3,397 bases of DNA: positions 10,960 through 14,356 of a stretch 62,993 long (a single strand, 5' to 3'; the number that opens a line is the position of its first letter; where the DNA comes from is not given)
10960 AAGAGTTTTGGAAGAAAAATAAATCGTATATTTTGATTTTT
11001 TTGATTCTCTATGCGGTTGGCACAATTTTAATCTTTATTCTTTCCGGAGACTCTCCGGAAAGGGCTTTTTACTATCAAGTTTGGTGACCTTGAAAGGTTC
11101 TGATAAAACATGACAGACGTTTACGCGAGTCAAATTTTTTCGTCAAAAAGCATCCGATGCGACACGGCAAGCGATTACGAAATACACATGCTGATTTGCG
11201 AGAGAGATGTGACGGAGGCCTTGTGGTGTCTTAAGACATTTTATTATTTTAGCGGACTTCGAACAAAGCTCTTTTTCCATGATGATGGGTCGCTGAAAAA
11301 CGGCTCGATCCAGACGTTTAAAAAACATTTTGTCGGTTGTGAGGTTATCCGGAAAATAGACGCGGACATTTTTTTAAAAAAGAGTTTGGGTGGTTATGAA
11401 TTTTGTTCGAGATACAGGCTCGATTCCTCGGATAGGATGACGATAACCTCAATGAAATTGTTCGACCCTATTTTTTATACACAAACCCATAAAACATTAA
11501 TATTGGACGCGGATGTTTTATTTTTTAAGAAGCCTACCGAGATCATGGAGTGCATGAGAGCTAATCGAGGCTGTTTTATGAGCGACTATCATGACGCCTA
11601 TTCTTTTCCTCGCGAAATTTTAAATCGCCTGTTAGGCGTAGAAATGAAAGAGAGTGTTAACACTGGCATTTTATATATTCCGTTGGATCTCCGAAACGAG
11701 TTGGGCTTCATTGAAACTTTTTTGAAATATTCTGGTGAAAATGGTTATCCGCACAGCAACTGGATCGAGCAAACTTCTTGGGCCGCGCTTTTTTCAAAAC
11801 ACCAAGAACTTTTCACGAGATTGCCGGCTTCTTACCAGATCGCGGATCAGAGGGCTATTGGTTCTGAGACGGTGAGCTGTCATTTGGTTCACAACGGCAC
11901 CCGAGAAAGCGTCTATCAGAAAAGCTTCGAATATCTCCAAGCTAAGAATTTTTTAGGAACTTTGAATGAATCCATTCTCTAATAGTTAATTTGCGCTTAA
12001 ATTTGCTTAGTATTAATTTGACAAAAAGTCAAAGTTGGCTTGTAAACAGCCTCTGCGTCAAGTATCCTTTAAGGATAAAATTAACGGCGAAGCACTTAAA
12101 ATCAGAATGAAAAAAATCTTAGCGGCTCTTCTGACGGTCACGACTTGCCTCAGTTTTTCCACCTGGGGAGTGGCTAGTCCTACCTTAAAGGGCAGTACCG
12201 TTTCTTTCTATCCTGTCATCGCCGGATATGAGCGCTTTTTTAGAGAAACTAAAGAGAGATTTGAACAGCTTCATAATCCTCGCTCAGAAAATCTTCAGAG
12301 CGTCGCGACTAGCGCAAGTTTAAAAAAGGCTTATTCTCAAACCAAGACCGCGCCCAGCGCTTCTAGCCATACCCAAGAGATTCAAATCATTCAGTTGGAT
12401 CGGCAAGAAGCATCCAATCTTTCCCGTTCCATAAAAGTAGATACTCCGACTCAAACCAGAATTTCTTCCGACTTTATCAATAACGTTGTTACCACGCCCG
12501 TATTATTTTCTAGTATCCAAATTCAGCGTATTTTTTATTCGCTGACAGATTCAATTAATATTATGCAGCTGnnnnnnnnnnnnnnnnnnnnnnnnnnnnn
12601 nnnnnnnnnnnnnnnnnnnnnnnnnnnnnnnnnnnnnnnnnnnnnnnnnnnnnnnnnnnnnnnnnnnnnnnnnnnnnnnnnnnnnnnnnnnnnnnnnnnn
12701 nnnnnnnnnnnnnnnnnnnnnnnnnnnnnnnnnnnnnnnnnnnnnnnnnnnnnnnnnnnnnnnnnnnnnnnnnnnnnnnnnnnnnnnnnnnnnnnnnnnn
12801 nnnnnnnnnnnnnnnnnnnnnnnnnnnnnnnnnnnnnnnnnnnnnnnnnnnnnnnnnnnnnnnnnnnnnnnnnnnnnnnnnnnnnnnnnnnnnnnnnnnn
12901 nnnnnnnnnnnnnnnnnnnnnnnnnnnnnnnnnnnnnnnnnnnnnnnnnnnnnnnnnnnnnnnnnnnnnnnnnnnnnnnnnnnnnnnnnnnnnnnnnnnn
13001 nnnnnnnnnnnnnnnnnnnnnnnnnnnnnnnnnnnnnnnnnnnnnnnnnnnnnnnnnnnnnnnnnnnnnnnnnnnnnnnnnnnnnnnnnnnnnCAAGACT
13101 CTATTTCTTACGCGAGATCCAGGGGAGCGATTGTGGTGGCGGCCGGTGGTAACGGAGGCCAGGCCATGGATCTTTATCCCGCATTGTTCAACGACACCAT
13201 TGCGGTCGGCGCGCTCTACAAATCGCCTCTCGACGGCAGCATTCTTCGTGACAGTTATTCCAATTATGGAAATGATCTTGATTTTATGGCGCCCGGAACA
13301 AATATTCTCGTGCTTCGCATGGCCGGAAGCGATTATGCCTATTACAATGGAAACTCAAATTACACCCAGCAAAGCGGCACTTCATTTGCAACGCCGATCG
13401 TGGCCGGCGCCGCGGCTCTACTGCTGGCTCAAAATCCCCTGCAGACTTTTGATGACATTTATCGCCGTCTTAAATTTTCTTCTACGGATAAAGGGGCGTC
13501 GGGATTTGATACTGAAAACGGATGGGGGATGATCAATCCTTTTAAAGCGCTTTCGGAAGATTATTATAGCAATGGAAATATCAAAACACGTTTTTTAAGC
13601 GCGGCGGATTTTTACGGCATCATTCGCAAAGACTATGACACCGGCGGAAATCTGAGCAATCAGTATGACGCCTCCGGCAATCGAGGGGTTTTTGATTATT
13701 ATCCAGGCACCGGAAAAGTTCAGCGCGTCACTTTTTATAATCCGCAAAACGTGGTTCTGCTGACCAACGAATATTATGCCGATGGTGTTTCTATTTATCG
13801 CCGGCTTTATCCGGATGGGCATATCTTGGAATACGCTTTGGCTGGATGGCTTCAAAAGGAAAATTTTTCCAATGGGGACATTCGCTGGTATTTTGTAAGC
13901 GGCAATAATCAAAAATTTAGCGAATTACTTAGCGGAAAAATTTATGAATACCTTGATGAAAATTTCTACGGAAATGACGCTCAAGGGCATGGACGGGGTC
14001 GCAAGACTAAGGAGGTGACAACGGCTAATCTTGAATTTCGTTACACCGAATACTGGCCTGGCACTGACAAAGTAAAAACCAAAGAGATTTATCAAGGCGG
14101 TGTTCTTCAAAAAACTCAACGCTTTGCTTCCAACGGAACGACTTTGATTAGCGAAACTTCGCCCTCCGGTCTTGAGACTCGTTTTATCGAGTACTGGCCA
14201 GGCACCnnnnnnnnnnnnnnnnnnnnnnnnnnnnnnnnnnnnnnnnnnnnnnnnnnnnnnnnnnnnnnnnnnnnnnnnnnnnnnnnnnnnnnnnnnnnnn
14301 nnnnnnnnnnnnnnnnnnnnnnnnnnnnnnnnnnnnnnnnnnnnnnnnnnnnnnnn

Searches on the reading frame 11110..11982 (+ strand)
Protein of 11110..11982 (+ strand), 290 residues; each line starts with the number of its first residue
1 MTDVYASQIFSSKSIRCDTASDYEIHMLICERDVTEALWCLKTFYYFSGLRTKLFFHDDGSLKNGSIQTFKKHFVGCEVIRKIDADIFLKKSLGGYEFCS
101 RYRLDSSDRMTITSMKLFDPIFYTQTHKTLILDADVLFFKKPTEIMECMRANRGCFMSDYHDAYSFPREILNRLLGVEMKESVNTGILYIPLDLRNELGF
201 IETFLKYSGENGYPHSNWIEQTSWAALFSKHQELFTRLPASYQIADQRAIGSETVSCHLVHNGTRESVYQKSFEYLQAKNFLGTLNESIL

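Call 6: search_protein_families(library=pfam, proteins=[window:11110-11982:+], max_evalue=0.01)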
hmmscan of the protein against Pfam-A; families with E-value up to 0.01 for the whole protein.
window:11110-11982:+ (290 aa): 0 families

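Call 32: search_protein_families(library=ncbifam, proteins=[window:11110-11982:+], max_evalue=0.01)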
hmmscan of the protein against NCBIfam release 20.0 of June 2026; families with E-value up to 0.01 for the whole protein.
window:11110-11982:+ (290 aa): 0 families

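Call 71: search_solved_structures(query=window:11110-11979:+, max_evalue=10)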
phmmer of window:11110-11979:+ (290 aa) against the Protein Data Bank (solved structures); distinct sequences matched with E-value up to 10: 0.

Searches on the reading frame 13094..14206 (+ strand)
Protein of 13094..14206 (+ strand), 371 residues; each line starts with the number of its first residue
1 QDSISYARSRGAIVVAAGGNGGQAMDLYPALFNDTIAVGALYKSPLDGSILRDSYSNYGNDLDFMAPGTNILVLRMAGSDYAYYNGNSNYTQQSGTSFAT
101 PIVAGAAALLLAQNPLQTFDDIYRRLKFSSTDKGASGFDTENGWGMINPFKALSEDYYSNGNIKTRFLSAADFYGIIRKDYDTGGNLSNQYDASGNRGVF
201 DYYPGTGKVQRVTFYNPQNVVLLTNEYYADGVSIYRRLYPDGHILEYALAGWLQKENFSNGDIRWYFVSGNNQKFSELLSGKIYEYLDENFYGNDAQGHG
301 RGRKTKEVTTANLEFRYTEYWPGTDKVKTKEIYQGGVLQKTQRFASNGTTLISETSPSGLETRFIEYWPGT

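Call 24: find_related_loci(query=A1, collection=genome_contigs, flank=10000)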
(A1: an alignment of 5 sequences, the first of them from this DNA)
Query A1 (371 aa) in genome_contigs; peptide patterns used: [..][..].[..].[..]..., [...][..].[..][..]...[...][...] (x = any residue, [..] = any of these).
446 stretches matched a pattern; 109 encode a relative of the query (tblastn E <= 1e-3); the best 80 are kept; 80 distinct loci.
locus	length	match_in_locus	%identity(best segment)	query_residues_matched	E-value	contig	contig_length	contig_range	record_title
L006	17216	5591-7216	51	2-359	2e-106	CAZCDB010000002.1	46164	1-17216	MAG TPA_asm: uncultured Planctomycetia bacterium isolate SRP150892_co2_175 genome assembly, contig: NODE_865_length_4616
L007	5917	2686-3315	52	1-210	3e-62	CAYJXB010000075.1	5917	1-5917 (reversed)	MAG TPA_asm: uncultured Planctomycetia bacterium isolate ERP125453_co1_485 genome assembly, contig: NODE_17757_length_59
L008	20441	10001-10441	38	1-158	1e-21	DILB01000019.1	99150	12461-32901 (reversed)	MAG TPA_asm: Bacillales bacterium UBA5603 UBA5603_contig_11194, whole genome shotgun sequence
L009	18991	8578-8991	41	1-145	9e-22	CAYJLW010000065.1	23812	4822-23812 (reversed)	MAG TPA_asm: uncultured Acidimicrobiia bacterium isolate ERP124720_co1_197 genome assembly, contig: NODE_2792_length_238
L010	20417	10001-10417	36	1-154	9e-21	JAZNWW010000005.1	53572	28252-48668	MAG: Acutalibacteraceae bacterium isolate T1900044782_TS20190248.MAGScoT_cleanbin_000002 SGB_2575_k141_818669, whole gen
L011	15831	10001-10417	35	1-154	3e-20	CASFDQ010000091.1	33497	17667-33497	uncultured bacterium isolate CO.B23.metabat-bins.112 genome assembly, contig: CO.B23.metabat-bins.112.fa_k141_16583101,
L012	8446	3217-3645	40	1-153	1e-17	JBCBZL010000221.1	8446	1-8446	MAG: Cyanobacteria bacterium P01_A01_bin.114 k141_809117_length_8446_cov_17.9862, whole genome shotgun sequence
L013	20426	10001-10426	34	1-154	1e-17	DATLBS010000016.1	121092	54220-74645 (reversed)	MAG TPA_asm: Thermoplasmatota archaeon isolate SMAG_U14304 k141_5595105, whole genome shotgun sequence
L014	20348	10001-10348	41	1-130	3e-17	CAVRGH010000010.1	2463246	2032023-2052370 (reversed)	MAG: uncultured Acidimicrobiia bacterium isolate MFD05442.bin.1.1 genome assembly, contig: contig_4208, whole genome sho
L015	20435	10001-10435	36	1-156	7e-17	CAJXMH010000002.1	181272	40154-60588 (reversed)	MAG TPA_asm: uncultured Flavobacteriales bacterium isolate SRR4030052_bin.37_MetaBAT_v2.12.1_MAG genome assembly, contig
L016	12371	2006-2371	40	1-133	2e-16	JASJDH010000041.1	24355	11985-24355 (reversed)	MAG: Leptolyngbyaceae cyanobacterium MO_188.B28 MO_188.c_1476, whole genome shotgun sequence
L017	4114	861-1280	39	4-153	2e-16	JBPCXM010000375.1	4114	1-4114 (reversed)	MAG: Pseudomonadales bacterium isolate MAG_seacave_111 S1Ck127_10223791, whole genome shotgun sequence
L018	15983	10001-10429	39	1-153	3e-16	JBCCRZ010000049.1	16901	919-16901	MAG: Cyanobacteria bacterium P01_D01_bin.44 k141_1433561_length_16901_cov_66.0220, whole genome shotgun sequence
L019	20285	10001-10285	46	1-110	3e-16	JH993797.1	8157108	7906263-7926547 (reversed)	Leptolyngbya sp. PCC 7375 genomic scaffold Lepto7375DRAFT_LPA.5, whole genome shotgun sequence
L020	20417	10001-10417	35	2-148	9e-16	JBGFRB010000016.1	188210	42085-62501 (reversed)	MAG: Bacillota bacterium isolate BA1A108.2019.Bin.1 NODE_65_length_188210_cov_27.272265, whole genome shotgun sequence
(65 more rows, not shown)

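Call 30: find_related_loci(query=A1, collection=metagenome_contigs, flank=10000)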
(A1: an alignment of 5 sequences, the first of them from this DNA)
Query A1 (371 aa) in metagenome_contigs; peptide patterns used: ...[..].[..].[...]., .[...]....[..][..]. (x = any residue, [..] = any of these).
600 stretches matched a pattern (row limit reached: there are more); 370 encode a relative of the query (tblastn E <= 1e-3); the best 80 are kept; 80 distinct loci.
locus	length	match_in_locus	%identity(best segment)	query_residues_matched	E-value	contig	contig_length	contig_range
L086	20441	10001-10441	39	2-153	1e-21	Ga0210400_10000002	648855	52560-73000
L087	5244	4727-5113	39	10-153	1e-18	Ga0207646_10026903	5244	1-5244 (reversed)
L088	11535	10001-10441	34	1-153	2e-18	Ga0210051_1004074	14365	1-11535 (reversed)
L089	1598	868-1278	35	1-153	8e-18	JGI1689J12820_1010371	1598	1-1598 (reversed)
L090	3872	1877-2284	34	3-153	2e-16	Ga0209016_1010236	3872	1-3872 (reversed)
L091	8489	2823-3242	36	1-153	3e-16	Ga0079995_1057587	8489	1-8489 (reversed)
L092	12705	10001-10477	36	1-155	6e-16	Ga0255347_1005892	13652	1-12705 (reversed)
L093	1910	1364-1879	35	3-183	2e-15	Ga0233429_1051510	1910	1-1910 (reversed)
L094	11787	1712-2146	36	2-161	2e-15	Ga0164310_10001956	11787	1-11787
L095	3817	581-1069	35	2-152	2e-15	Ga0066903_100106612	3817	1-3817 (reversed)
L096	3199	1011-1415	37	1-153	2e-15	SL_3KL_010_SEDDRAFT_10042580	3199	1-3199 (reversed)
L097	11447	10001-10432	39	11-148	3e-15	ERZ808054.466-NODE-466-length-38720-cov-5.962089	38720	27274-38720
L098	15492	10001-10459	35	2-155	4e-15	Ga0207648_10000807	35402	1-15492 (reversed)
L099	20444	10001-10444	35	1-153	4e-15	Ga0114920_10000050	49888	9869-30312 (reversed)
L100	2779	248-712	31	1-148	4e-15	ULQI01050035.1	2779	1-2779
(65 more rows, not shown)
